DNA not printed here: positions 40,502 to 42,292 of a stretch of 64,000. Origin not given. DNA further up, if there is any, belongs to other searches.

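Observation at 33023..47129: Ten-gene co-directional string: one polyprenyl-P-sugar synthase and flippase-like protein wired to six GT-C-type enzymes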

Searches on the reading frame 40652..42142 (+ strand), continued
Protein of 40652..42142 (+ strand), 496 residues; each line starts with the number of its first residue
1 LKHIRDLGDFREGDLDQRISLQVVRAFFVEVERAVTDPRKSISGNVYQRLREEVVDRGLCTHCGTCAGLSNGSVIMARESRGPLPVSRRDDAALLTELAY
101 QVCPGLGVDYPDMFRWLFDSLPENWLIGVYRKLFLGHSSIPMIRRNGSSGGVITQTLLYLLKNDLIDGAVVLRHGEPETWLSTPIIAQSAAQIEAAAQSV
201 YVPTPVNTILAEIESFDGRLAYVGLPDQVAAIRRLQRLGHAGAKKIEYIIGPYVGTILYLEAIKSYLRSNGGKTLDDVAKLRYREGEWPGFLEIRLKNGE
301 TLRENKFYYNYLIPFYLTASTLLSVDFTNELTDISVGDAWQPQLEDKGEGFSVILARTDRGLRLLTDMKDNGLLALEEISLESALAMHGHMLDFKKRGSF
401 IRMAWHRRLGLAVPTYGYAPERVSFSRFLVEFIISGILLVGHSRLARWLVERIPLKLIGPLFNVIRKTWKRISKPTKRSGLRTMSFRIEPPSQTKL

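Call 46: find_related_loci(query=A4, collection=genome_contigs, flank=10000)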
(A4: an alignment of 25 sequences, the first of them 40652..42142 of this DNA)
Query A4 (496 aa) in genome_contigs; peptide patterns used: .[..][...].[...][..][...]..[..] (x = any residue, [..] = any of these).
573 stretches matched a pattern; 379 encode a relative of the query (tblastn E <= 1e-3); the best 80 are kept; 80 distinct loci.
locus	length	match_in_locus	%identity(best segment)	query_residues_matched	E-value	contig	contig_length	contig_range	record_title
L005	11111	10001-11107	90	1-369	0e+0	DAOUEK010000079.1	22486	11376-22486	MAG TPA_asm: Anaerolineales bacterium isolate N6_271 k139_1399467, whole genome shotgun sequence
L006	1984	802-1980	76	35-427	0e+0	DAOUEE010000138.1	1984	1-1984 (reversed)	MAG TPA_asm: Anaerolineales bacterium isolate N4_180 k133_622904, whole genome shotgun sequence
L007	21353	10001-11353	60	38-488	0e+0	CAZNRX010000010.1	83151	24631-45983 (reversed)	MAG TPA_asm: uncultured Anaerolineales bacterium isolate binchicken_co17_270 genome assembly, contig: NODE_899_length_83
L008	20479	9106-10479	57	35-490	0e+0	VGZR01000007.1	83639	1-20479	MAG: SAR202 cluster bacterium isolate K_Offshore_120m_m2_146 K_Offshore_120m_m2_146_Ga0194131_10000281, whole genome sho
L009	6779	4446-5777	60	46-488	0e+0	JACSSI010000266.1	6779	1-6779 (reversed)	MAG: Anaerolineae bacterium isolate CH7 contig-70_16033, whole genome shotgun sequence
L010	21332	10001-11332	59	43-486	0e+0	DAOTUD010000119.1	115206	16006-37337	MAG TPA_asm: Anaerolineae bacterium isolate F17_43 k129_1685177, whole genome shotgun sequence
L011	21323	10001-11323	59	48-488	2e-180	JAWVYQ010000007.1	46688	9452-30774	MAG: Candidatus Promineifilaceae bacterium isolate HN14.bin.7 k141_854460_length_46688_cov_83.5147, whole genome shotgun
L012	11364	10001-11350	59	38-488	1e-180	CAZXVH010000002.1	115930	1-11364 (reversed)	MAG TPA_asm: uncultured Ardenticatenaceae bacterium isolate binchicken_co235_31 genome assembly, contig: NODE_341_length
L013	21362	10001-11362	57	40-493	5e-180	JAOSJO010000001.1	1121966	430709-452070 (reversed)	MAG: Anaerolineae bacterium isolate FR_5 FR-Anaerolineae-1_s1, whole genome shotgun sequence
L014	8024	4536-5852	59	43-481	6e-180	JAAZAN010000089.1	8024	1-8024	MAG: Chloroflexota bacterium isolate AS06rmzACSIP_429 140471_AS06, whole genome shotgun sequence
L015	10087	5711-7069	57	43-495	2e-179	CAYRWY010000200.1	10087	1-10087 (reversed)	MAG TPA_asm: uncultured Anaerolineaceae bacterium isolate binchicken_co20_393 genome assembly, contig: NODE_12121_length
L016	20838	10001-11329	60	45-486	8e-179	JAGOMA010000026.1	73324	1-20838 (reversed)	MAG: Chloroflexota bacterium isolate Go_SlAct_bin_68 Go_SlAct_988_length_73324_cov_18.580434, whole genome shotgun seque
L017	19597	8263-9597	56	46-491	1e-178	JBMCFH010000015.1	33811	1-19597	MAG: Chloroflexota bacterium isolate C5M10_3 NODE_321_length_33811_cov_19.969457, whole genome shotgun sequence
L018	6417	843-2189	56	46-495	3e-180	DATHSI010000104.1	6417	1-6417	MAG TPA_asm: Candidatus Sulfomarinibacteraceae bacterium isolate SMAG_U16047 k141_849454, whole genome shotgun sequence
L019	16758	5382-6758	55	39-496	1e-178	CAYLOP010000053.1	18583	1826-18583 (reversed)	MAG TPA_asm: uncultured Anaerolineaceae bacterium isolate binchicken_co34_523 genome assembly, contig: NODE_4790_length_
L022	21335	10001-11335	55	46-490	1e-175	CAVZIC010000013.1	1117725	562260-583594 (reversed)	MAG: uncultured Chloroflexia bacterium isolate MFD02416.bin.2.12 genome assembly, contig: contig_25741, whole genome sho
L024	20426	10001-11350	58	41-490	1e-174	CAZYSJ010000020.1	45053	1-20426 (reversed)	MAG TPA_asm: uncultured Caldilineaceae bacterium isolate binchicken_co43_294 genome assembly, contig: NODE_1100_length_4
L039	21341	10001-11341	56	35-482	5e-161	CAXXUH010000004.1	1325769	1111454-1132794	MAG: Dehalococcoidia bacterium isolate 8dfcd61c-6008-4d0e-aef3-db511af9be87 genome assembly, contig: contig_4, whole gen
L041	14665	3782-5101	52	47-488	2e-157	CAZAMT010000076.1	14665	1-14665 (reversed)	MAG TPA_asm: uncultured Bacteroidales bacterium isolate binchicken_co8_368 genome assembly, contig: NODE_7363_length_146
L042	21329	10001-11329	52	42-489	3e-156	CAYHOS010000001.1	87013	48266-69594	MAG TPA_asm: uncultured Candidatus Peribacteria bacterium isolate ERP119705_co14_291 genome assembly, contig: NODE_105_l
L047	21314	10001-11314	51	47-488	1e-150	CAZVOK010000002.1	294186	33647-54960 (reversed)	MAG TPA_asm: uncultured Candidatus Peribacteria bacterium isolate binchicken_co105_403 genome assembly, contig: NODE_26_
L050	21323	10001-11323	48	45-488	1e-146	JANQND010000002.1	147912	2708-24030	MAG: Candidatus Nanoarchaeia archaeon isolate PL25a_bin.96 k99_1810766, whole genome shotgun sequence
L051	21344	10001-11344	49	45-489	5e-146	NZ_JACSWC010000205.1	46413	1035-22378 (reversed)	Halomicronema sp. CCY15110 CCY15110_205, whole genome shotgun sequence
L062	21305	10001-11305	48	47-486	2e-143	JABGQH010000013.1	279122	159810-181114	MAG: Candidatus Peregrinibacteria bacterium isolate co234_bin51 NODE_24_length_279122_cov_18.999781, whole genome shotgu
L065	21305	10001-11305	49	47-486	7e-142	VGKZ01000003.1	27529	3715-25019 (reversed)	MAG: Candidatus Peregrinibacteria bacterium isolate K_DeepCast_65m_m2_238 K_DeepCast_65m_m2_238_Ga0194128_10002825, whol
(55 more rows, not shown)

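Call 52: search_protein_families(library=pfam, proteins=[L062:5337-6662:+, L062:6678-8300:-, L062:12212-13882:-, L041:6869-9235:+, L041:9232-10824:+, L041:10821-12368:+, L050:6799-8256:-, L050:8420-9979:+, L050:11359-12981:+, L039:13217-15112:+], max_evalue=0.01)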
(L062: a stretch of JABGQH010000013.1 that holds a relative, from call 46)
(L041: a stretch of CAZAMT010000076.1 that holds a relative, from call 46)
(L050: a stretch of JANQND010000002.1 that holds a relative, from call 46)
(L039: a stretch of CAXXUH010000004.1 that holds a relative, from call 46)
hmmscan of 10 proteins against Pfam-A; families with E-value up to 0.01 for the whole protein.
L062:5337-6662:+ (441 aa): 2 families
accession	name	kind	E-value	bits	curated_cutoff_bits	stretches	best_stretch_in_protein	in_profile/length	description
PF01943.22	Polysacc_synt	-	2.3e-12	47.4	28.2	1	15-290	3-264/274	Polysaccharide biosynthesis protein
PF13440.11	Polysacc_synt_3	-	3e-10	40.3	23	1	42-344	6-287/293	Polysaccharide biosynthesis protein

L062:6678-8300:- (540 aa): 0 families

L062:12212-13882:- (556 aa): 0 families

L041:6869-9235:+ (788 aa): 0 families

L041:9232-10824:+ (530 aa): 0 families

L041:10821-12368:+ (515 aa): 3 families
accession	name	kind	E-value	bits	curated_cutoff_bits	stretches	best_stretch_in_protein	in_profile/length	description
PF13231.12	PMT_2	-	4.8e-11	43.6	26.1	1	84-239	4-155/160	Dolichyl-phosphate-mannose-protein mannosyltransferase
PF02366.24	PMT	-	0.0012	18.9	22.7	1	23-246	6-232/245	Dolichyl-phosphate-mannose-protein mannosyltransferase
PF14897.12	EpsG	-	0.0039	16.8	30.1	1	51-242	28-176/326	EpsG family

L050:6799-8256:- (485 aa): 3 families
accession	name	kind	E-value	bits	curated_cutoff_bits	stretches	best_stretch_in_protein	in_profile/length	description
PF13440.11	Polysacc_synt_3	-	1.6e-14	54.3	23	1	32-331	2-292/293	Polysaccharide biosynthesis protein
PF01943.22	Polysacc_synt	-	1.7e-14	54.4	28.2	1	15-277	9-270/274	Polysaccharide biosynthesis protein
PF03023.19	MurJ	-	8.5e-05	21.8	27.4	1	230-443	215-437/451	Lipid II flippase MurJ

L050:8420-9979:+ (519 aa): 2 families
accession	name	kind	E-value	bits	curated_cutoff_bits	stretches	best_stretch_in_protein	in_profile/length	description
PF13231.12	PMT_2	-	4.3e-12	47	26.1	1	87-226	14-157/160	Dolichyl-phosphate-mannose-protein mannosyltransferase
PF02366.24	PMT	-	9.9e-05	22.5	22.7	1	101-229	87-233/245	Dolichyl-phosphate-mannose-protein mannosyltransferase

L050:11359-12981:+ (540 aa): 0 families

L039:13217-15112:+ (631 aa): 1 family
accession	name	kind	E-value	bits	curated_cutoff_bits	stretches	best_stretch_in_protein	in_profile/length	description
PF13231.12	PMT_2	-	4.2e-07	30.7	26.1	1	209-322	22-128/160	Dolichyl-phosphate-mannose-protein mannosyltransferase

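Call 74: search_protein_families(library=pfam, proteins=[L024:6949-9009:+, L024:13239-14792:+, L024:14922-17579:+, L024:17576-20179:+, L047:6186-7952:-, L065:6668-8431:+, L042:6734-8368:-, L051:8131-9918:+, L022:6458-9091:+, L016:15670-18690:-], max_evalue=0.05)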
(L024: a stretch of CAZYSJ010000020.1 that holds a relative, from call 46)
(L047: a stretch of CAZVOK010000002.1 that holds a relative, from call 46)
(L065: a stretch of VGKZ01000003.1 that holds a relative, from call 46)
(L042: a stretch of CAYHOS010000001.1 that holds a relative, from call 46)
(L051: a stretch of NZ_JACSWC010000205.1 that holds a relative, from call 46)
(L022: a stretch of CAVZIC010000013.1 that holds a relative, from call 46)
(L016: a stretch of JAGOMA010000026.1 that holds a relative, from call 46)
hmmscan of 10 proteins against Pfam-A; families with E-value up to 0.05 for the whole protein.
L024:6949-9009:+ (686 aa): 1 family
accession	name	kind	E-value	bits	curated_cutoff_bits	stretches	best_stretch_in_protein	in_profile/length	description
PF02366.24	PMT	-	0.00039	20.5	22.7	1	100-224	91-214/245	Dolichyl-phosphate-mannose-protein mannosyltransferase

L024:13239-14792:+ (517 aa): 1 family
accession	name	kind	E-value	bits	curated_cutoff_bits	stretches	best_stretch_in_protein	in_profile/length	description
PF13231.12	PMT_2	-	0.0002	22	26.1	1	62-205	3-143/160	Dolichyl-phosphate-mannose-protein mannosyltransferase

L024:14922-17579:+ (885 aa): 1 family
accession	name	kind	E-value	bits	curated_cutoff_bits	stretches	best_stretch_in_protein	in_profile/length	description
PF13231.12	PMT_2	-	1.1e-09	39.2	26.1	1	227-354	13-138/160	Dolichyl-phosphate-mannose-protein mannosyltransferase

L024:17576-20179:+ (867 aa): 1 family
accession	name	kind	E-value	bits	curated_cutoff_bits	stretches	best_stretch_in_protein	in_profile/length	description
PF13231.12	PMT_2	-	7.7e-06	26.6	26.1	1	137-246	23-132/160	Dolichyl-phosphate-mannose-protein mannosyltransferase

L047:6186-7952:- (588 aa): 1 family
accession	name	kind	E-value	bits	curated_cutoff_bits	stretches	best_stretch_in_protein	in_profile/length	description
PF13231.12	PMT_2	-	0.00083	20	26.1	1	121-251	23-154/160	Dolichyl-phosphate-mannose-protein mannosyltransferase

L065:6668-8431:+ (587 aa): 0 families

L042:6734-8368:- (544 aa): 0 families

L051:8131-9918:+ (595 aa): 0 families

L022:6458-9091:+ (877 aa): 0 families

L016:15670-18690:- (1006 aa): 1 family
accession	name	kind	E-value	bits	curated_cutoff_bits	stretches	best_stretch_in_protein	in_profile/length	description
PF11028.14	TMEM260-like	-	6.2e-26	91.7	24.2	1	158-326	1-173/179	Protein O-mannosyl-transferase TMEM260-like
